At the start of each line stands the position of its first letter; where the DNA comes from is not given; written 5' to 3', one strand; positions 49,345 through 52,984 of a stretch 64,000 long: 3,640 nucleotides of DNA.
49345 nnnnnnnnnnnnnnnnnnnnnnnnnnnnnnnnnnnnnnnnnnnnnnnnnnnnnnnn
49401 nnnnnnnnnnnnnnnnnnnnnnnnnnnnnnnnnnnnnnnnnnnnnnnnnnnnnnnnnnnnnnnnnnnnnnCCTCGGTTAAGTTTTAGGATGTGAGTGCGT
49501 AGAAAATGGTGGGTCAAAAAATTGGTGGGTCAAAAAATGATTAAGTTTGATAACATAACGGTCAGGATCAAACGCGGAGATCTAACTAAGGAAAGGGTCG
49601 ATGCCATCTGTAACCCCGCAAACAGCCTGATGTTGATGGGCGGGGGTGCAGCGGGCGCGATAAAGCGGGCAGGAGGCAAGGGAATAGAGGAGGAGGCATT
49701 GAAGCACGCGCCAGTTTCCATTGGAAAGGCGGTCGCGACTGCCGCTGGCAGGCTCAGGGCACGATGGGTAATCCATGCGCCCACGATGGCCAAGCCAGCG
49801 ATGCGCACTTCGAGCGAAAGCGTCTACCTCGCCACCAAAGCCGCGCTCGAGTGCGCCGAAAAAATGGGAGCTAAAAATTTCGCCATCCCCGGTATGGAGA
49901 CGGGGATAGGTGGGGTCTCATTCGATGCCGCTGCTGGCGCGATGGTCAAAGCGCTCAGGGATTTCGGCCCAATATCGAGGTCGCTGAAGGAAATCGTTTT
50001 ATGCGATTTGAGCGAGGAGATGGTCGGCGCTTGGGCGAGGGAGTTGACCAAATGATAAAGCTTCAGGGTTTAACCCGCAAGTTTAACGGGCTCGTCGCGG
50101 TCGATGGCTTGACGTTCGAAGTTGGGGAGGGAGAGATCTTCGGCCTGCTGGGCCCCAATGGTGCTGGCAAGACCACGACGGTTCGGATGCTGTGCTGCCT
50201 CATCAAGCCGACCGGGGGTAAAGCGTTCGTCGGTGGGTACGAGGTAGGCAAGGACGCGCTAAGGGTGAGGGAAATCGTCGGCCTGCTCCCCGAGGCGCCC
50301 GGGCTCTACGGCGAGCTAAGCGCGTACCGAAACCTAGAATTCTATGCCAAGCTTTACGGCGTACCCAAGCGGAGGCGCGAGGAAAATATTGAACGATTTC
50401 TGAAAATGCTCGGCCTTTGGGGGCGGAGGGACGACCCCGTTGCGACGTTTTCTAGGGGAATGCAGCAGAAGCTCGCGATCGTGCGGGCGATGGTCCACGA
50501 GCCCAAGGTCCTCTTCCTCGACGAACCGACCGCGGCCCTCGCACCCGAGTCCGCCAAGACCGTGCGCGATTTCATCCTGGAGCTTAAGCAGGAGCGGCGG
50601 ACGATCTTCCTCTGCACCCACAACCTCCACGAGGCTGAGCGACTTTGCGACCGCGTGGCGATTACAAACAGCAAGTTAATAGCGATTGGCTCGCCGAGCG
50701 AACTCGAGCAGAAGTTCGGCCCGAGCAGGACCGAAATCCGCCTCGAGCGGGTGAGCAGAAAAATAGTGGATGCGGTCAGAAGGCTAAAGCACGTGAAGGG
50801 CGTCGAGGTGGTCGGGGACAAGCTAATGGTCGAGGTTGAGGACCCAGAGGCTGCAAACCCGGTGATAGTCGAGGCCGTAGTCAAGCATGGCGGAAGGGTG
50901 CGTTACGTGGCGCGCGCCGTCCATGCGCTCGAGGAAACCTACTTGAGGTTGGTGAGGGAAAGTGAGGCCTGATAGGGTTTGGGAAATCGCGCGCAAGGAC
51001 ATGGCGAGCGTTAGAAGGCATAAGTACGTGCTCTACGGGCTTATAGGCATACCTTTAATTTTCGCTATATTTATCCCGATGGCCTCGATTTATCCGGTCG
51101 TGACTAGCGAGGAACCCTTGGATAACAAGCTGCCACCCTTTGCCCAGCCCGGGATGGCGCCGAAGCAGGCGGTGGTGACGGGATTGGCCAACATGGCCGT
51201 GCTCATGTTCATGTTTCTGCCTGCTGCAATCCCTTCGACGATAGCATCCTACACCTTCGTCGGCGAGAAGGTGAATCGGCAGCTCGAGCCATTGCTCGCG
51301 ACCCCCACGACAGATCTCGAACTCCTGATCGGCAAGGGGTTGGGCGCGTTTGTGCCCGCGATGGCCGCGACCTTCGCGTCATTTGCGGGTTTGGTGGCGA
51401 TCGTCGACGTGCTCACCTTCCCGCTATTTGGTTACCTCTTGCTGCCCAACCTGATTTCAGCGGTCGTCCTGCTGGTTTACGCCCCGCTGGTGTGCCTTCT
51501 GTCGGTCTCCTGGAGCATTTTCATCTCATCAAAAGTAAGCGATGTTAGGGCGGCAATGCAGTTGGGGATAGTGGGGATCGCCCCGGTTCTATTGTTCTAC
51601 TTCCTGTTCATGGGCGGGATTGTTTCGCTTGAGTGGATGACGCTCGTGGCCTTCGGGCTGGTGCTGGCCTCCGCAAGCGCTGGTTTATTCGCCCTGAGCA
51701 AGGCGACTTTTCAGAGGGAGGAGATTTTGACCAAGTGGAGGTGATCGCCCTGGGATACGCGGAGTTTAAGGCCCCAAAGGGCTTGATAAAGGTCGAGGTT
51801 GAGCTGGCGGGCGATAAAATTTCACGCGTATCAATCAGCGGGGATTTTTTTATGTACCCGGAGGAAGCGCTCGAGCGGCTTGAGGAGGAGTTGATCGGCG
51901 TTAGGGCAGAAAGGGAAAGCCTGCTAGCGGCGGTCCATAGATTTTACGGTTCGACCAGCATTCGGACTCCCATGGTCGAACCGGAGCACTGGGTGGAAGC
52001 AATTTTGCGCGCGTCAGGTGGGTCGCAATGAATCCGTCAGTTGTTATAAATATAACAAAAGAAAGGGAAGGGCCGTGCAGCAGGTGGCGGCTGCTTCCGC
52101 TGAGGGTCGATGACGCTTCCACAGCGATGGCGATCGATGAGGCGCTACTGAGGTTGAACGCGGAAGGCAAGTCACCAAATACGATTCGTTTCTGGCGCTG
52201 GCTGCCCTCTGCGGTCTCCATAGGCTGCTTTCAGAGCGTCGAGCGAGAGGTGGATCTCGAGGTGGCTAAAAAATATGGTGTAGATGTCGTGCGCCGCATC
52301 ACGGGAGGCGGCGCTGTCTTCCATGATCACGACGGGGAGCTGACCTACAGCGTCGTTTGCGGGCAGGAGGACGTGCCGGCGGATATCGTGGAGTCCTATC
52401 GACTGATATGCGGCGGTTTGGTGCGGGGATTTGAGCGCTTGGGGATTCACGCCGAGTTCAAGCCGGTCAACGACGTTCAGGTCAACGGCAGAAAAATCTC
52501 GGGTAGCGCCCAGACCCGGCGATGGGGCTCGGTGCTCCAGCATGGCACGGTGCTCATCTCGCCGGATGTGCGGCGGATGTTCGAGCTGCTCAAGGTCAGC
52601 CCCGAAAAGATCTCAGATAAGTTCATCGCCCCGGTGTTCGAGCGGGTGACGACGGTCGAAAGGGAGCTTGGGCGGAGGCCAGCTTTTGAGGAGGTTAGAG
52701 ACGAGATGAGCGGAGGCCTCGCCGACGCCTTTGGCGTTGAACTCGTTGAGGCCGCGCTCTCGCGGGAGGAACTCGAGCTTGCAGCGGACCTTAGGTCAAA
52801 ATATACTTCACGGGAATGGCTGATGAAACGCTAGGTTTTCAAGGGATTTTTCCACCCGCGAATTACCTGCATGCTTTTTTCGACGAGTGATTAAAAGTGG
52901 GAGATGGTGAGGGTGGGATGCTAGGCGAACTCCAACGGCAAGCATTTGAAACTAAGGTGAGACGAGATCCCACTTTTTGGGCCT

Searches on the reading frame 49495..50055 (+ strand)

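Call 36: search_protein_families(library=pfam, proteins=[window:49495-50055:+], max_evalue=0.001)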
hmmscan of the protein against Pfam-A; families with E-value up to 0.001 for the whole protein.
window:49495-50055:+ (186 aa): 1 family
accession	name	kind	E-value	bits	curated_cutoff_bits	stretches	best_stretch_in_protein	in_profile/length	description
PF01661.27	Macro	-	3.2e-26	92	22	1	39-149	1-117/118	Macro domain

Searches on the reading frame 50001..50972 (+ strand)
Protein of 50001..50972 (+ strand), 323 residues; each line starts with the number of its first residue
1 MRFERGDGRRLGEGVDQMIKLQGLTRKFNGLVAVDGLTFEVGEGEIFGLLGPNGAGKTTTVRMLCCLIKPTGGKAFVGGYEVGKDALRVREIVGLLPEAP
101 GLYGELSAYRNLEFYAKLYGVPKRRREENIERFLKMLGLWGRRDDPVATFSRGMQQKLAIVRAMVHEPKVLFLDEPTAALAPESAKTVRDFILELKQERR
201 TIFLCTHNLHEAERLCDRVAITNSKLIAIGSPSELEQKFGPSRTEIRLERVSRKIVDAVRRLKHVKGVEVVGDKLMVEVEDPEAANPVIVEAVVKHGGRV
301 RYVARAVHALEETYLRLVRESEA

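Call 36: search_protein_families(library=pfam, proteins=[window:50001-50972:+], max_evalue=0.001)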
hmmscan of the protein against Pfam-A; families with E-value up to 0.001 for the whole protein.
window:50001-50972:+ (323 aa): 3 families
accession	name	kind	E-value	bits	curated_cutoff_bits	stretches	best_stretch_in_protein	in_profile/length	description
PF00005.33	ABC_tran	-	5.5e-29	102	25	1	35-178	2-137/137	ABC transporter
PF13304.12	AAA_21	-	9.7e-11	42.7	27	1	141-209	229-300/304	AAA domain, putative AbiEii toxin, Type IV TA system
PF13732.12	DrrA1-3_C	-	0.00011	23.3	27.4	1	230-318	1-81/81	ATP-binding protein DrrA1-3-like, C-terminal domain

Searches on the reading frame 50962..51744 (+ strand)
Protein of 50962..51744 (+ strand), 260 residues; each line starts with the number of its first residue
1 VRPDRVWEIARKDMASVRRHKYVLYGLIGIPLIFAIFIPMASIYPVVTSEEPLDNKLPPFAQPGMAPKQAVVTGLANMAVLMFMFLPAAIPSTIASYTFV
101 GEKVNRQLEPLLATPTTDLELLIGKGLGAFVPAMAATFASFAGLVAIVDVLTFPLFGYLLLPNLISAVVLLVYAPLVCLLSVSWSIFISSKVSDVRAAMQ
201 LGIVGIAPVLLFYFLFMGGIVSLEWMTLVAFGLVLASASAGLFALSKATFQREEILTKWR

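Call 36: search_protein_families(library=pfam, proteins=[window:50962-51744:+], max_evalue=0.001)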
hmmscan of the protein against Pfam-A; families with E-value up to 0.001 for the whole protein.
window:50962-51744:+ (260 aa): 3 families
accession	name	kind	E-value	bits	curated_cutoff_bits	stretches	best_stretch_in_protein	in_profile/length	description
PF12679.13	ABC2_membrane_2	-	2e-06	27.7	27.2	1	7-230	1-211/283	ABC-2 family transporter protein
PF12698.13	ABC2_membrane_3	-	3.1e-06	27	31.6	1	69-233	154-306/347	ABC-2 family transporter protein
PF12730.13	ABC2_membrane_4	-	7.1e-05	23.3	27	1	44-183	34-156/179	ABC-2 family transporter protein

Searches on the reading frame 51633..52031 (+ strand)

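Call 3: search_protein_families(library=pfam, proteins=[window:51633-52031:+], max_evalue=0.01)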
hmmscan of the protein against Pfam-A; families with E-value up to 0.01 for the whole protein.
window:51633-52031:+ (132 aa): 1 family
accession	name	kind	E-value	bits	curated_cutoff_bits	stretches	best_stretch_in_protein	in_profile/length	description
PF10437.14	Lip_prot_lig_C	-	3.7e-09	36.8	24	1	46-104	11-67/85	Bacterial lipoate protein ligase C-terminus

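Call 4: search_protein_families(library=ncbifam, proteins=[window:51633-52031:+], max_evalue=0.01)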
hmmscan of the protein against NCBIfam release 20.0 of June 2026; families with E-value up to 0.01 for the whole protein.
window:51633-52031:+ (132 aa): 4 families
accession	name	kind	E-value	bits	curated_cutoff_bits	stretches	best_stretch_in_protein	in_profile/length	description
NF053749.1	LplB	equivalog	1.1e-20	73.6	65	1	44-127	2-85/86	lipoate-protein ligase small subunit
NF053751.1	LplAB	exception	6.4e-09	35.2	550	1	44-98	3-60/348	lipoate-protein ligase LplAB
TIGR00545.2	lipoyltrans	equivalog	2.1e-05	23.7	280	1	46-106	253-311/328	lipoate--protein ligase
NF053790.1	LplA_LipA_fuse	exception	0.00011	21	800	1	49-111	252-313/606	bifunctional lipoate--protein ligase/lipoyl synthase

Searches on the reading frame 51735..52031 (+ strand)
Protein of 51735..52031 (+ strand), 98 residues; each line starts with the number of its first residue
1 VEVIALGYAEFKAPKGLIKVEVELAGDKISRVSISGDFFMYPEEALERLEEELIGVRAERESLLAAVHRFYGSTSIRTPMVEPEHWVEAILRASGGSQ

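Call 64: search_solved_structures(query=window:51735-52031:+, max_evalue=0.01)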
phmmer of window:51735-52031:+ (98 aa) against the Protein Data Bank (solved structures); distinct sequences matched with E-value up to 0.01: 2.
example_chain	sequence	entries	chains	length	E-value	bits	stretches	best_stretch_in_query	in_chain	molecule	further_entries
3r07_C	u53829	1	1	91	2.8e-15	59.5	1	10-90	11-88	Putative lipoate-protein ligase A subunit 2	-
6jom_A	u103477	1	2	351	0.0062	20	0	14-65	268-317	Lipoate--protein ligase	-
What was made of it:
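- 51735..52031 (+): lplB, the small subunit (C-terminal domain protein) of a bipartite lipoate/octanoate-protein ligase, 98 aa. Its GTG start overlaps the stop of the upstream ABC-2 permease gene. The best PDB sequence hit is T. acidophilum LplA subunit 2, 3r07_C, E 2.8e-15 (call 64).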

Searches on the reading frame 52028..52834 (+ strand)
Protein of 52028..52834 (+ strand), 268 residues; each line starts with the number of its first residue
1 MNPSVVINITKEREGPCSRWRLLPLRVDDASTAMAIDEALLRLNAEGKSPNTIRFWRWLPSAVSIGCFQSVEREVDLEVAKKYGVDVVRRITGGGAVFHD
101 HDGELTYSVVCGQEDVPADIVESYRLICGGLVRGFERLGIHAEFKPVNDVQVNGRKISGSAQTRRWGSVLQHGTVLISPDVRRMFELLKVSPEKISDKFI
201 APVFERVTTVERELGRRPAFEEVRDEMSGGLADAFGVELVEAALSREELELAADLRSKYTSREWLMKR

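Call 3: search_protein_families(library=pfam, proteins=[window:52028-52834:+], max_evalue=0.01)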
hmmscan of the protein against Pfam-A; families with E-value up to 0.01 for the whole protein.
window:52028-52834:+ (268 aa): 2 families
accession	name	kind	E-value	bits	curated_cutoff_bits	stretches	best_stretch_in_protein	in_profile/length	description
PF21948.1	LplA-B_cat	-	2.3e-52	178.3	27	1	29-228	1-196/200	Lipoyl protein ligase A/B catalytic domain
PF03099.24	BPL_LplA_LipB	-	1.4e-17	64.3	21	1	73-180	14-133/133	Biotin/lipoate A/B protein ligase family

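Call 4: search_protein_families(library=ncbifam, proteins=[window:52028-52834:+], max_evalue=0.01)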
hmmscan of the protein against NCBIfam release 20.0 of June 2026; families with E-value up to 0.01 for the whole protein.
window:52028-52834:+ (268 aa): 7 families
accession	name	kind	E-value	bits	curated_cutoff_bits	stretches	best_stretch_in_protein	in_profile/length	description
NF053750.1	LplA_large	exception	4.9e-67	225.9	480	1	21-267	1-247/248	lipoate-protein ligase large subunit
NF053751.1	LplAB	exception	1.3e-48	165.8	550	1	19-266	99-345/348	lipoate-protein ligase LplAB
TIGR00545.2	lipoyltrans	equivalog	8e-43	146.7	280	1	28-266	9-240/328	lipoate--protein ligase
NF053790.1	LplA_LipA_fuse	exception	1.2e-24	86.8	800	1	55-264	37-233/606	bifunctional lipoate--protein ligase/lipoyl synthase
NF053589.1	OctGcvHOcttfase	equivalog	0.0009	18.8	400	1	29-163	24-166/276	octanoyl-[GcvH]:protein N-octanoyltransferase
NF047857.1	LipGcvHLiptaseLipL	equivalog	0.0019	17.8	450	1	29-111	26-108/277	lipoyl-[GcvH]:protein N-lipoyltransferase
NF006206.0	PRK08330.1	equivalog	0.003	16.9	311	1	102-167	59-124/243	biotin--protein ligase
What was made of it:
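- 52028..52834 (+): lplA, the catalytic (large) subunit of the bipartite ligase, 268 aa. Its start overlaps the lplB stop in an ATGA overlap. NCBIfam LplA_large scores 225.9 bits, below its 'exception' cutoff of 480 (calls 3, 4).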

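Call 46: search_solved_structures(query=window:52028-52834:+, max_evalue=1e-10, show_alignments=1)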
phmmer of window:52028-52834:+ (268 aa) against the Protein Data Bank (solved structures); distinct sequences matched with E-value up to 1e-10: 9.
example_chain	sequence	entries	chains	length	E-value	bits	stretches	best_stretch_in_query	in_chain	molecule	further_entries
2ars_A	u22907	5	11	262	1.2e-29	106.7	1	29-266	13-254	Lipoate-protein ligase A | PUTATIVE LIPOATE PROTEIN LIGASE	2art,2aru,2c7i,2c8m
3r07_A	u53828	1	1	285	1.4e-29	106.5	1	21-266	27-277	Lipoate-protein ligase A subunit 1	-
1vqz_A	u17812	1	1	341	2.8e-25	92.4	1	55-252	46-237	lipoate-protein ligase, putative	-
8cri_A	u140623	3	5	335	2.3e-23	86.1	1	35-243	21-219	lipoate--protein ligase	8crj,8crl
5iby_A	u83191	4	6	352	5.8e-21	78.3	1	55-243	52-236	Lipoate--protein ligase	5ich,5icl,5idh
5ij6_A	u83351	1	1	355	9.9e-17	64.4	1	53-247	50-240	Lipoate--protein ligase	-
6jom_A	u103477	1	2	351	7.8e-15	58.2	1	52-217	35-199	Lipoate--protein ligase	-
1x2g_A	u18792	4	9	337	5.5e-14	55.4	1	34-214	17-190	Lipoate-protein ligase A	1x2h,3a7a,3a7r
4tvw_A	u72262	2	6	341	2.8e-12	49.8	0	50-213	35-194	Lipoate-protein ligase A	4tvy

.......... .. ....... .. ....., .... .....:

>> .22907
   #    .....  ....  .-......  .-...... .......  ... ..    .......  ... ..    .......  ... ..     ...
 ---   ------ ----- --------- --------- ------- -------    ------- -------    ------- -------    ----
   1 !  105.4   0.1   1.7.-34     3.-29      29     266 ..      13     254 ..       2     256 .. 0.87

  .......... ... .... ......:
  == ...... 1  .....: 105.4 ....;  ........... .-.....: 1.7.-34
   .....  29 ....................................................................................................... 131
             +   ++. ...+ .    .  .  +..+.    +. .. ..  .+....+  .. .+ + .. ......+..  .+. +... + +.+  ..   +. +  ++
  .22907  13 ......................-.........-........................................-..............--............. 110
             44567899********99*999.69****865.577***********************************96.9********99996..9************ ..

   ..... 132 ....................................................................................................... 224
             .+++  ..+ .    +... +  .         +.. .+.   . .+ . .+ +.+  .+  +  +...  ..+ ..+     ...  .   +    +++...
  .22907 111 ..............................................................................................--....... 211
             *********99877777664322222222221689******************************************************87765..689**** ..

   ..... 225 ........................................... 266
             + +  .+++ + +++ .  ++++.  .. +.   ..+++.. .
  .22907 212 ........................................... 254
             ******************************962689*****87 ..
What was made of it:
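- On Bipartite lipoate-protein ligase LplA-LplB (T. acidophilum type): However, NCBIfam LplA_large scores 225.9 against 480 and TIGR00545 scores 146.7 against 280 (calls 3, 4, 46).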
